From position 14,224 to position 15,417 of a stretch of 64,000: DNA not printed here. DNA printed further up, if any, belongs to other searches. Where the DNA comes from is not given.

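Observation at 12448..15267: Overlapping macrodomain / SirTM-type sirtuin pair without GcvH-L or LplA2, divergent from an HxlR-flavoprotein operon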

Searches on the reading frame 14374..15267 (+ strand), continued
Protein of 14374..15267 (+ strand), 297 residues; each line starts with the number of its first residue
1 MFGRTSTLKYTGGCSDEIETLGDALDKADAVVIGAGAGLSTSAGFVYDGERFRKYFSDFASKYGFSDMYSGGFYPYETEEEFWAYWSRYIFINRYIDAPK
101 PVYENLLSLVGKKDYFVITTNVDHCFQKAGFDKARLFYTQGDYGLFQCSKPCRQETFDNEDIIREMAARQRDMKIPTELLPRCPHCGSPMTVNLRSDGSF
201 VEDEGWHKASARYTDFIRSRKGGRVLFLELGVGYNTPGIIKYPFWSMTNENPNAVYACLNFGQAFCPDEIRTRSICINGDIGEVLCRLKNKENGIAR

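Call 26: search_protein_families(library=ncbifam, proteins=[L004:800-1099:+, L004:1196-2251:+, L004:2251-2829:+, L004:2840-3457:+], max_evalue=0.01)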
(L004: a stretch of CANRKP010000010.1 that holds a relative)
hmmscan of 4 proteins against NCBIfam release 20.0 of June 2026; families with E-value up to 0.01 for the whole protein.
L004:800-1099:+ (99 aa): 1 family
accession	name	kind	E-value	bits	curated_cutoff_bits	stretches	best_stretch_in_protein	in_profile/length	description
TIGR04341.1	target_ACGX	subfamily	5.9e-25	87.7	28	2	1-69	1-65/65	ACGX-repeat peptide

L004:1196-2251:+ (351 aa): 53 families (the best 25 are shown)
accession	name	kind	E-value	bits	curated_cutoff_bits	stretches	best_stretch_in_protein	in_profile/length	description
TIGR04340.1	rSAM_ACGX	hypoth_equivalog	1.8e-173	576.5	400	1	10-350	1-341/341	radical SAM/SPASM domain protein, ACGX system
TIGR04082.1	rSAM_for_selen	equivalog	1.9e-43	149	350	1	9-346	196-515/516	thio(seleno)oxazole modification radical SAM maturase SbtM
TIGR04053.2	TIGR04053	equivalog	3.2e-32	112.2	395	2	12-214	8-210/366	TIGR04053 family radical SAM/SPASM domain-containing protein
TIGR04545.1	rSAM_ahbD_hemeb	equivalog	8.6e-31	107.6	500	1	15-347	3-336/339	heme b synthase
TIGR04051.1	rSAM_NirJ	equivalog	1.4e-27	96.6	515.45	1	16-347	6-347/354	heme d1 biosynthesis radical SAM protein NirJ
TIGR04055.1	rSAM_NirJ2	equivalog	4.4e-26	92.2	500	1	15-346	3-322/326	putative heme d1 biosynthesis radical SAM protein NirJ2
TIGR04054.1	rSAM_NirJ1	equivalog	3.3e-25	88.5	650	1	15-347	39-381/387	putative heme d1 biosynthesis radical SAM protein NirJ1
TIGR04347.1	pseudo_SAM_Halo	equivalog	1.4e-23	83.8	525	1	7-347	33-384/390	TIGR04347 family pseudo-SAM/SPASM protein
TIGR04250.1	SCM_rSAM_ScmE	equivalog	1.8e-22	79.8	400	2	17-171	8-158/358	SynChlorMet cassette radical SAM/SPASM protein ScmE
TIGR03962.1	mycofact_rSAM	equivalog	2e-22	79.8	265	1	14-347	14-332/339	mycofactocin radical SAM maturase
TIGR04133.1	rSAM_w_lipo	hypoth_equivalog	1.7e-20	73.3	425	1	7-328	19-330/350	TIGR04133 family radical SAM/SPASM protein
TIGR04303.1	GeoRSP_rSAM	equivalog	6.7e-20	71.9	400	1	13-347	6-325/325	GeoRSP system radical SAM/SPASM protein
TIGR04251.1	SCM_rSAM_ScmF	equivalog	8.1e-19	68.2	400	1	16-194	8-185/353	SynChlorMet cassette radical SAM/SPASM protein ScmF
TIGR04546.1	rSAM_ahbC_deAc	equivalog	4.7e-18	65.2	650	1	5-347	33-384/390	12,18-didecarboxysiroheme deacetylase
NF050035.1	rSAM_WgK_link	exception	5.2e-18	65.2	650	2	16-178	13-168/367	radical SAM/SPASM peptide maturase WgkB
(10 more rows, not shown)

L004:2251-2829:+ (192 aa): 2 families
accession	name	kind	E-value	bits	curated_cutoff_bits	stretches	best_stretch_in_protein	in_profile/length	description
NF008033.1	PRK10765.1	equivalog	1e-05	25.1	223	1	3-62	4-63/240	oxygen-insensitive NADPH nitroreductase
TIGR02476.1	BluB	equivalog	6.3e-05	22.4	150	0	3-59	9-65/205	5,6-dimethylbenzimidazole synthase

L004:2840-3457:+ (205 aa): 58 families (the best 25 are shown)
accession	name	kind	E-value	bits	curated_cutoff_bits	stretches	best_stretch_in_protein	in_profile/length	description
NF058577.1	FdxA_fam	equivalog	4.1e-13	49.3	65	1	152-200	3-52/52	4Fe-4S ferredoxin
NF038196.1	ferrodoxin_EFR1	subfamily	6.1e-12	46.1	75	1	147-202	175-230/242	EFR1 family ferrodoxin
TIGR02179.1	PorD_KorD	subfamily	4.2e-08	33.2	60.05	1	153-203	22-74/78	2-oxoacid:acceptor oxidoreductase, delta subunit, pyruvate/2-ketoisovalerate family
NF040864.1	HgcB_ferredoxin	equivalog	8.5e-08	31.9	99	1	156-202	14-62/93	mercury methylation ferredoxin HgcB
TIGR03294.1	FrhG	equivalog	1.1e-07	31.8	245.5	1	155-199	173-218/228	coenzyme F420 hydrogenase subunit gamma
NF040684.1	PorD_Arch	equivalog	2.4e-07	30.8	120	1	151-204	27-82/85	pyruvate synthase subunit PorD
NF010369.0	PRK13795.1-4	equivalog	5.2e-07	28.2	1086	1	157-202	577-625/633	hypothetical protein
NF010367.0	PRK13795.1-2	equivalog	1.7e-06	26.8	456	1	145-199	523-582/584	hypothetical protein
NF040770.1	hetero_SS_HdrA2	exception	3.3e-06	25.5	1100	1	151-204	572-626/777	CoB-CoM heterodisulfide reductase HdrA2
NF043069.1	T4HPD_activ_SAM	equivalog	3.6e-06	26.6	425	1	154-202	49-98/299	trans-4-hydroxy-L-proline dehydratase activase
NF043039.1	HgcAB_like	equivalog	3.9e-06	26.7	285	1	151-201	295-349/350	HgcAB-like fusion protein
TIGR02936.1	fdxN_nitrog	equivalog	6e-06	26.3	80.55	1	156-173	21-38/91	ferredoxin III, nif-specific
NF045480.1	FdxA_Actino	equivalog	6.5e-06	26.4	125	1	152-201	3-55/107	ferredoxin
NF045790.1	OxalOxreddelta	equivalog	8.2e-06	25.2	230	1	153-202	256-307/316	oxalate oxidoreductase subunit delta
TIGR01944.1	rnfB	subfamily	8.4e-06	25.5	68.7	1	150-174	137-161/190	RnfABCDGE type electron transport complex subunit B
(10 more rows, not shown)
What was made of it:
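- Closest known: ACGX-repeat peptide with radical SAM/SPASM maturase system. Different: Its maturase is distantly related to the thio(seleno)oxazole maturase SbtM (call 26: 149 bits, below the cutoff).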

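Call 36: search_protein_families(library=pfam, proteins=[L015:1551-2315:+, L028:9341-9994:+, L028:8440-9321:+, L045:2233-2718:+, L055:8131-9558:+, L060:1497-2534:+, L062:1389-1916:+, L075:8782-9744:+, L025:1035-1829:+, L027:1620-2285:+], max_evalue=0.001)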
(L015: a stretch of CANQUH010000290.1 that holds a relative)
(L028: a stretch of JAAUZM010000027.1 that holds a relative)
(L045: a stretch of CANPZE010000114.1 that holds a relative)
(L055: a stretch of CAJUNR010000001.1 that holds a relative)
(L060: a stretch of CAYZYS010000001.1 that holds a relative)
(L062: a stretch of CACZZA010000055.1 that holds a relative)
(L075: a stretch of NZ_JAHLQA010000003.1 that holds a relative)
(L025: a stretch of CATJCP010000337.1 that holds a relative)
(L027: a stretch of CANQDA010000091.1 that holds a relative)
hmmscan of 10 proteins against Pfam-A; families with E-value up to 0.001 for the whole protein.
L015:1551-2315:+ (254 aa): 2 families
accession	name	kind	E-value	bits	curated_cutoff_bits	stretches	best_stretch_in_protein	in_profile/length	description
PF00881.29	Nitroreductase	-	2.9e-22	80.1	23.5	1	54-228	2-167/167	Nitroreductase family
PF12838.12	Fer4_7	-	0.00033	21.5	27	1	12-36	2-26/52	4Fe-4S dicluster domain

L028:9341-9994:+ (217 aa): 2 families
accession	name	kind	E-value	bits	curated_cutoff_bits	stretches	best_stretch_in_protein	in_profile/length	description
PF00881.29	Nitroreductase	-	3.7e-31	109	23.5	1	23-184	2-167/167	Nitroreductase family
PF14512.11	TM1586_NiRdase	-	4.2e-10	40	27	0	22-64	139-183/215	Putative TM nitroreductase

L028:8440-9321:+ (293 aa): 11 families
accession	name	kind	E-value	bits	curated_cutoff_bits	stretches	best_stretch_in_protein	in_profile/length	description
PF00881.29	Nitroreductase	-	1.1e-24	87.9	23.5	1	94-268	2-167/167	Nitroreductase family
PF12838.12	Fer4_7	-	6.8e-09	36.5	27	1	15-66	1-52/52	4Fe-4S dicluster domain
PF00037.32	Fer4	-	8.2e-09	35.4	21.1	1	10-26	2-18/24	4Fe-4S binding domain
PF13187.11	Fer4_9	-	3.8e-08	33.7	27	1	15-67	1-52/52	4Fe-4S dicluster domain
PF14697.11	Fer4_21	-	1.3e-07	32.1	35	1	11-68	3-58/59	4Fe-4S dicluster domain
PF12837.12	Fer4_6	-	9e-07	29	25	1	9-27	2-20/24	4Fe-4S binding domain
PF13484.11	Fer4_16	-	1.9e-06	29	30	0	52-69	2-19/66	4Fe-4S double cluster binding domain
PF13237.11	Fer4_10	-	6.3e-06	26.5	25.5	1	11-63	4-53/53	4Fe-4S dicluster domain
PF25160.1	LdpA_Fe-S-bd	-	2e-05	24.7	27.6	0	51-70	27-46/49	LdpA Fe-S cluster-binding domain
PF12797.12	Fer4_2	-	0.0002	21.6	24.5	0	8-26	2-20/22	4Fe-4S binding domain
PF13183.11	Fer4_8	-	0.00069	20.5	27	0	14-65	3-67/68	4Fe-4S dicluster domain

L045:2233-2718:+ (161 aa): 2 families
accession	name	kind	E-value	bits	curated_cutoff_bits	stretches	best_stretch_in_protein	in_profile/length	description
PF12900.13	Pyridox_ox_2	-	4.3e-18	66.1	27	1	12-154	3-140/140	Pyridoxamine 5'-phosphate oxidase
PF01243.27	PNPOx_N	-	3.4e-06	27.9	28.1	1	12-151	3-117/120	Pyridoxamine 5'-phosphate oxidase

L055:8131-9558:+ (475 aa): 1 family
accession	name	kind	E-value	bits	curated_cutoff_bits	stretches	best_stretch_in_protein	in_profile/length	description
PF00232.24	Glyco_hydro_1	-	6.4e-132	440.6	22.6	1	3-472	4-452/453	Glycosyl hydrolase family 1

L060:1497-2534:+ (345 aa): 3 families
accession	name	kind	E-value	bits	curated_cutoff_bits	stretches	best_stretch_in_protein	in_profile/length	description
PF08240.17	ADH_N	-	4.9e-14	52.9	23.5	1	57-143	2-102/104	Alcohol dehydrogenase GroES-like domain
PF00107.32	ADH_zinc_N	-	1.2e-10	41.9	31.8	1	186-294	1-116/129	Zinc-binding dehydrogenase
PF13602.12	ADH_zinc_N_2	-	2.2e-10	42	27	1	233-343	22-134/134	Zinc-binding dehydrogenase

L062:1389-1916:+ (175 aa): 1 family
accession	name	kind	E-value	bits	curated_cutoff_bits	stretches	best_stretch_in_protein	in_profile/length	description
PF18050.6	Cyclophil_like2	-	1e-19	71.1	22.7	1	58-168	2-114/115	Cyclophilin-like family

L075:8782-9744:+ (320 aa): 2 families
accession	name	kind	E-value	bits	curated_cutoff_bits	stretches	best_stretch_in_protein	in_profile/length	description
PF01061.29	ABC2_membrane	-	9.6e-20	71.5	26.9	1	31-217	16-206/211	ABC-2 type transporter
PF12698.13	ABC2_membrane_3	-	3e-08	33.6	31.6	1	67-207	167-302/347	ABC-2 family transporter protein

L025:1035-1829:+ (264 aa): 12 families
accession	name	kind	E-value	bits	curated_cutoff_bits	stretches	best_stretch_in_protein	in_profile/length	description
PF00037.32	Fer4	-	1e-11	44.5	21.1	2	239-260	2-23/24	4Fe-4S binding domain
PF01243.27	PNPOx_N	-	1.4e-09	38.8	28.1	1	68-151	8-85/120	Pyridoxamine 5'-phosphate oxidase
PF12797.12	Fer4_2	-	8.4e-09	35.3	24.5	1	240-257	5-22/22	4Fe-4S binding domain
PF12838.12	Fer4_7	-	1.4e-08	35.5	27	1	217-259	2-52/52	4Fe-4S dicluster domain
PF13237.11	Fer4_10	-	4.7e-07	30.1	25.5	1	211-256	3-53/53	4Fe-4S dicluster domain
PF12837.12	Fer4_6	-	1e-06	28.8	25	1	240-259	4-23/24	4Fe-4S binding domain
PF13187.11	Fer4_9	-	3.5e-06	27.4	27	1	216-259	1-51/52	4Fe-4S dicluster domain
PF14697.11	Fer4_21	-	3.4e-05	24.3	35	1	215-260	6-57/59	4Fe-4S dicluster domain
PF13484.11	Fer4_16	-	4.7e-05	24.5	30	0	244-262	1-19/66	4Fe-4S double cluster binding domain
PF25160.1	LdpA_Fe-S-bd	-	0.00022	21.3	27.6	0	239-262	22-45/49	LdpA Fe-S cluster-binding domain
PF12800.12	Fer4_4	-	0.00028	21.4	24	0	243-258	2-17/17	4Fe-4S binding domain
PF13183.11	Fer4_8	-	0.00048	21.1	27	0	242-258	51-67/68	4Fe-4S dicluster domain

L027:1620-2285:+ (221 aa): 12 families
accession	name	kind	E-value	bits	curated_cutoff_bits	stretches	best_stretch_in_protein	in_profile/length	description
PF00037.32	Fer4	-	5e-12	45.5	21.1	2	197-218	3-24/24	4Fe-4S binding domain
PF25160.1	LdpA_Fe-S-bd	-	1.8e-09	37.7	27.6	2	196-220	22-46/49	LdpA Fe-S cluster-binding domain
PF12838.12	Fer4_7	-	2.6e-09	37.9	27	1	173-216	1-52/52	4Fe-4S dicluster domain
PF13237.11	Fer4_10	-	3.6e-09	36.9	25.5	2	169-213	4-53/53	4Fe-4S dicluster domain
PF12797.12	Fer4_2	-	5e-09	36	24.5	1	168-185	4-21/22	4Fe-4S binding domain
PF01243.27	PNPOx_N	-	5.2e-09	37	28.1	1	26-108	9-85/120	Pyridoxamine 5'-phosphate oxidase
PF14697.11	Fer4_21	-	6.5e-09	36.2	35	1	171-218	5-58/59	4Fe-4S dicluster domain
PF12837.12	Fer4_6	-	8.8e-09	35.3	25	2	197-217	4-24/24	4Fe-4S binding domain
PF13187.11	Fer4_9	-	3.8e-08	33.7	27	1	173-217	1-52/52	4Fe-4S dicluster domain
PF13484.11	Fer4_16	-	3.6e-06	28.1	30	0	201-220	1-20/66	4Fe-4S double cluster binding domain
PF12800.12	Fer4_4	-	6.4e-05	23.4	24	0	171-186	1-16/17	4Fe-4S binding domain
PF12798.12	Fer4_3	-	0.00016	22.7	27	0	202-216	1-15/15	4Fe-4S binding domain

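Call 39: search_protein_families(library=pfam, proteins=[L023:7089-8561:+, L009:8433-8912:+, L023:8681-9280:+, L061:8619-9146:-, L014:3409-4305:-, L039:2842-3762:+, L052:8300-9292:+, L005:7030-8301:+, L083:8036-9100:+, L007:5390-6280:+], max_evalue=0.0001)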
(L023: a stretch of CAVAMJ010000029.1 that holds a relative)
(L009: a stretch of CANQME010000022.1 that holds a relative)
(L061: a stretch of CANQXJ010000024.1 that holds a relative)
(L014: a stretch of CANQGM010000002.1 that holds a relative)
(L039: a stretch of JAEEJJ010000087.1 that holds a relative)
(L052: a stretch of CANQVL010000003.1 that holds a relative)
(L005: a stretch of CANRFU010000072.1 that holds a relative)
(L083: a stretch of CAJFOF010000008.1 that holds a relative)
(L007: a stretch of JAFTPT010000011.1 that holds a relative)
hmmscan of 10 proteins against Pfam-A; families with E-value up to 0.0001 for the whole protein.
L023:7089-8561:+ (490 aa): 1 family
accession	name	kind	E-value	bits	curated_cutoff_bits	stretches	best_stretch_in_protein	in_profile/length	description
PF01554.23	MatE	-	6.4e-63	211.7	24.9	2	62-222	1-160/161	MatE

L009:8433-8912:+ (159 aa): 1 family
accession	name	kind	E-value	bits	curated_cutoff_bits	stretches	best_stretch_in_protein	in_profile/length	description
PF04073.20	tRNA_edit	-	6.2e-23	81.6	25.5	1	25-139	3-120/123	Aminoacyl-tRNA editing domain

L023:8681-9280:+ (199 aa): 1 family
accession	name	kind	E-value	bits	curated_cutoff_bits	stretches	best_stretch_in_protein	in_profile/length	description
PF01613.24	Flavin_Reduct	-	3e-06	27.9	27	1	85-198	40-136/153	Flavin reductase like domain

L061:8619-9146:- (175 aa): 5 families
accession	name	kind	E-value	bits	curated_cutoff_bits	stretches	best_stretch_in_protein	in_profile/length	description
PF13463.12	HTH_27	-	4e-08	33.9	22.2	1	61-130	1-68/68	Winged helix DNA-binding domain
PF12802.13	MarR_2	-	4.1e-08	33.7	27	1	60-120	2-60/61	MarR family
PF01047.28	MarR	-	7.9e-08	32.5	24.6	1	78-121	15-58/59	MarR family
PF22381.2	Staph_reg_Sar_Rot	-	1.3e-05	25.6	27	1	57-132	8-80/85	Transcriptional regulator SarA/Rot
PF01978.25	TrmB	-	2.8e-05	24.3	25.6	0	59-115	4-57/68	Sugar-specific transcriptional regulator TrmB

L014:3409-4305:- (298 aa): 2 families
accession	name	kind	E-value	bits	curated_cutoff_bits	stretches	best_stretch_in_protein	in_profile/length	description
PF03466.25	LysR_substrate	-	3.7e-41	141.3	28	1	99-296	2-205/209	LysR substrate binding domain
PF00126.33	HTH_1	-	7.3e-18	64.7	26.6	1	20-73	6-59/60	Bacterial regulatory helix-turn-helix protein, lysR family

L039:2842-3762:+ (306 aa): 1 family
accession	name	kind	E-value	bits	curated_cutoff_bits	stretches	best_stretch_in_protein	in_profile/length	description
PF08902.16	DUF1848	-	6.9e-101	337.9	30.5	1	2-261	1-262/262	Domain of unknown function (DUF1848)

L052:8300-9292:+ (330 aa): 1 family
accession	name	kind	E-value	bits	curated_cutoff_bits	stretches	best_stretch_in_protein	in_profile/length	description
PF04055.27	Radical_SAM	-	3.6e-19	70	29.5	1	53-213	1-157/166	Radical SAM superfamily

L005:7030-8301:+ (423 aa): 0 families

L083:8036-9100:+ (354 aa): 4 families
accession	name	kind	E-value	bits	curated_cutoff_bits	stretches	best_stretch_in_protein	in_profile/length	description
PF02317.23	Octopine_DH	-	9.7e-27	94.3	30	1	182-320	2-149/150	NAD/NADP octopine/nopaline dehydrogenase, alpha-helical domain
PF02558.23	ApbA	-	3.4e-11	43.4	22.2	1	4-132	1-123/150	Ketopantoate reductase PanE/ApbA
PF01210.29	NAD_Gly3P_dh_N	-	8.6e-06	26.2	23.1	1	3-108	1-103/158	NAD-dependent glycerol-3-phosphate dehydrogenase N-terminus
PF03807.23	F420_oxidored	-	1.1e-05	26.4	21.6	1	3-110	1-94/94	NADP oxidoreductase coenzyme F420-dependent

L007:5390-6280:+ (296 aa): 7 families
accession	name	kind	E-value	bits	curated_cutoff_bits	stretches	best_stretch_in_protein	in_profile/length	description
PF00881.29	Nitroreductase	-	1.3e-21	77.9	23.5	1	96-270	2-167/167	Nitroreductase family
PF12838.12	Fer4_7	-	6.7e-08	33.3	27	1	17-68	1-52/52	4Fe-4S dicluster domain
PF13187.11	Fer4_9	-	9.6e-08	32.4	27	1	17-69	1-52/52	4Fe-4S dicluster domain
PF00037.32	Fer4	-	5.8e-07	29.5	21.1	0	12-28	2-18/24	4Fe-4S binding domain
PF14697.11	Fer4_21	-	1.7e-06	28.5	35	1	12-70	2-58/59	4Fe-4S dicluster domain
PF13484.11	Fer4_16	-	5.9e-06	27.4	30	0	54-70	2-18/66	4Fe-4S double cluster binding domain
PF13237.11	Fer4_10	-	3.4e-05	24.1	25.5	0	12-65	3-53/53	4Fe-4S dicluster domain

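Call 44: find_related_loci(query=A2, collection=metagenome_contigs, flank=10000)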
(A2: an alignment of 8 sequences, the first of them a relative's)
Query A2 (351 aa) in metagenome_contigs; peptide patterns used: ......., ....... (x = any residue, [..] = any of these).
600 stretches matched a pattern (row limit reached: there are more); 512 encode a relative of the query (tblastn E <= 1e-3); the best 80 are kept; 80 distinct loci.
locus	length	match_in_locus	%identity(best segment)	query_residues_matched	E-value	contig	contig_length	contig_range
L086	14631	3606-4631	91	9-350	0e+0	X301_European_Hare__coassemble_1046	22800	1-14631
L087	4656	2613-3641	83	7-349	0e+0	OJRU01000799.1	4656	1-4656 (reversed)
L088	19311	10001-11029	81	7-349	0e+0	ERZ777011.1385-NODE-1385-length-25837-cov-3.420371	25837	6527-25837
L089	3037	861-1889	82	7-349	0e+0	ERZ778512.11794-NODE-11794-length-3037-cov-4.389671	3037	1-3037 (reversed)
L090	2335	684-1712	82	6-348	0e+0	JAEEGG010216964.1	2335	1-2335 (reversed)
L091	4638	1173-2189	81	9-347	0e+0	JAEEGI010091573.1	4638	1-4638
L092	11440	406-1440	79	6-350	0e+0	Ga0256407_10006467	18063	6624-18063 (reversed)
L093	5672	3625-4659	79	6-350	0e+0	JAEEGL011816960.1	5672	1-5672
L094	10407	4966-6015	77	1-350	0e+0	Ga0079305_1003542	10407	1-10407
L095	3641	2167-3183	83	9-347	0e+0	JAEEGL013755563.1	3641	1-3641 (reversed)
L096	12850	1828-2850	81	9-349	0e+0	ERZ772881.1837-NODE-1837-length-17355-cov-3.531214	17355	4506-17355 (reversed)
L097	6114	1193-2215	81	7-347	0e+0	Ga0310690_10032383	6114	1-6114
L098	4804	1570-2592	80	9-349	0e+0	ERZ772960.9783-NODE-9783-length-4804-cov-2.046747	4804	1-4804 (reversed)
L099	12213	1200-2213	82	11-348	0e+0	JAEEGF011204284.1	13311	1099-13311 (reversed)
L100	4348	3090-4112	81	9-349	0e+0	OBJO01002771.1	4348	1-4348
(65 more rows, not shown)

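Call 50: search_protein_families(library=padloc, proteins=[window:14374-15267:+], max_evalue=0.01)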
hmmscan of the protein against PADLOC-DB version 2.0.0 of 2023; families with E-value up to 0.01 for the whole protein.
window:14374-15267:+ (297 aa): 0 families
